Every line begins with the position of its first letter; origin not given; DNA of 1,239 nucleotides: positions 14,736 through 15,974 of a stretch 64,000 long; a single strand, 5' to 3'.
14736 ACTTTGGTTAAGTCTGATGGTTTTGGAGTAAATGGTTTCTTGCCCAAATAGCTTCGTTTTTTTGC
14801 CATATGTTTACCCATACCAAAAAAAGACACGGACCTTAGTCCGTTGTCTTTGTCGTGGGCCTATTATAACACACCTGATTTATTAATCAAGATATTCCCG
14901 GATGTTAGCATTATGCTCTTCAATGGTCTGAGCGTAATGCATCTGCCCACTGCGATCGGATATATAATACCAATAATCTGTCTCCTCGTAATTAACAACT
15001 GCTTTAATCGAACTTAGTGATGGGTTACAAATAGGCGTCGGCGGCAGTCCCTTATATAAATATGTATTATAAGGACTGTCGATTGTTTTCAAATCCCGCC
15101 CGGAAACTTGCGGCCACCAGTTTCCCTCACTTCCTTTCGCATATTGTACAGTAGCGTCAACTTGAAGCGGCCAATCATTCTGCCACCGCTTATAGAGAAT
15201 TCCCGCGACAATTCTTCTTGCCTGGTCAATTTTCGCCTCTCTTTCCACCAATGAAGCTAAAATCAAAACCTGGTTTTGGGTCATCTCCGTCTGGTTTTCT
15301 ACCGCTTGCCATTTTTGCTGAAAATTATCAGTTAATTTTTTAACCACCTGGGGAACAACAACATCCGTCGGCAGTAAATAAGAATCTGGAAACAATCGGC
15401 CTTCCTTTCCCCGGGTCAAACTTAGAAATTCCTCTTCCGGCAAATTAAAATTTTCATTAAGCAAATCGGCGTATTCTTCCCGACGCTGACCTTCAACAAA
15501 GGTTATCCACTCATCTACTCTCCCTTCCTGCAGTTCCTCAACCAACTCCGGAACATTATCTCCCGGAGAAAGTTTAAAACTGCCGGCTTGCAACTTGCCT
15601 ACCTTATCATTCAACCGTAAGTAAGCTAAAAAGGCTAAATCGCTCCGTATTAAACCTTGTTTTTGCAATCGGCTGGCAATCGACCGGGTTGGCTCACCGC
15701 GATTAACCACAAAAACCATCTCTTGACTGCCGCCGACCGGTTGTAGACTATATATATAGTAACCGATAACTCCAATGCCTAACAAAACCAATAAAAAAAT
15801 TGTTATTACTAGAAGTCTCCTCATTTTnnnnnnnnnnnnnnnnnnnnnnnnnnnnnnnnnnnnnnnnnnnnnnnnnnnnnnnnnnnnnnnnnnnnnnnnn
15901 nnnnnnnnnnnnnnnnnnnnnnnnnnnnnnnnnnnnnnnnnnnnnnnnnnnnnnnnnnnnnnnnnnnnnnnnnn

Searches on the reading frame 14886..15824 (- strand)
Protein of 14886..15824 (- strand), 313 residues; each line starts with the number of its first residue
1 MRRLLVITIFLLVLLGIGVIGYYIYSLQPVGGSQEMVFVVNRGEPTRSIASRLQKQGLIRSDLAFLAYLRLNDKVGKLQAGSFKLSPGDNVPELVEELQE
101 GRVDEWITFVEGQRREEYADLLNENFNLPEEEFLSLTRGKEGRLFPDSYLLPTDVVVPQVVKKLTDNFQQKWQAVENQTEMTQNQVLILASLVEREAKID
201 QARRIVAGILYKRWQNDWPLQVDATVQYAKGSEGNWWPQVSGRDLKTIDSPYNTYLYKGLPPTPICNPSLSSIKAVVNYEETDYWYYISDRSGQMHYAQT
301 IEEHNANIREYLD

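Call 95: search_protein_families(library=pfam, alignment_id=A8, max_evalue=0.00001)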
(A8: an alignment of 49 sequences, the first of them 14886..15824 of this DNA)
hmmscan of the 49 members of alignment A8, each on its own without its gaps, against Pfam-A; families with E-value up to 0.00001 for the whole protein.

A. member 1, window:14886-15824:- (313 aa): 1 family
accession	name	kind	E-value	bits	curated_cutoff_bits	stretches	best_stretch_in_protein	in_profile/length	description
PF02618.21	YceG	-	3.2e-74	250.3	32.4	1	38-309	1-274/275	YceG-like family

B. families by the number of members that match (of 49 scanned): 72 families (the first 25 are shown)
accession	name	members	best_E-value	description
PF13649.12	Methyltransf_25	2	6e-14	Methyltransferase domain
PF08241.18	Methyltransf_11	2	3.7e-12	Methyltransferase domain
PF13847.12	Methyltransf_31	2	8.9e-12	Methyltransferase domain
PF08242.18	Methyltransf_12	2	1.1e-11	Methyltransferase domain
PF13489.12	Methyltransf_23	2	7.1e-11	Methyltransferase domain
PF01411.24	tRNA-synt_2c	1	6.6e-132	tRNA synthetases class II (A)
PF11867.13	T1RH-like_C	1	3.7e-125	Type I restriction enzyme HindI endonuclease subunit-like, C-terminal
PF02384.22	N6_Mtase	1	6.2e-111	N-6 DNA Methylase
PF18766.7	SWI2_SNF2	1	3.1e-81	SWI2/SNF2 ATPase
PF02618.21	YceG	1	3.2e-74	YceG-like family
PF07690.21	MFS_1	1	2e-70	Major Facilitator Superfamily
PF01580.24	FtsK_SpoIIIE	1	8.1e-59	FtsK/SpoIIIE family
PF01625.27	PMSR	1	1.5e-48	Peptide methionine sulfoxide reductase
PF04313.20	HSDR_N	1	1.9e-48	Type I restriction enzyme R protein N terminus (HSDR_N)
PF01420.25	Methylase_S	1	1.1e-42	Type I restriction modification DNA specificity domain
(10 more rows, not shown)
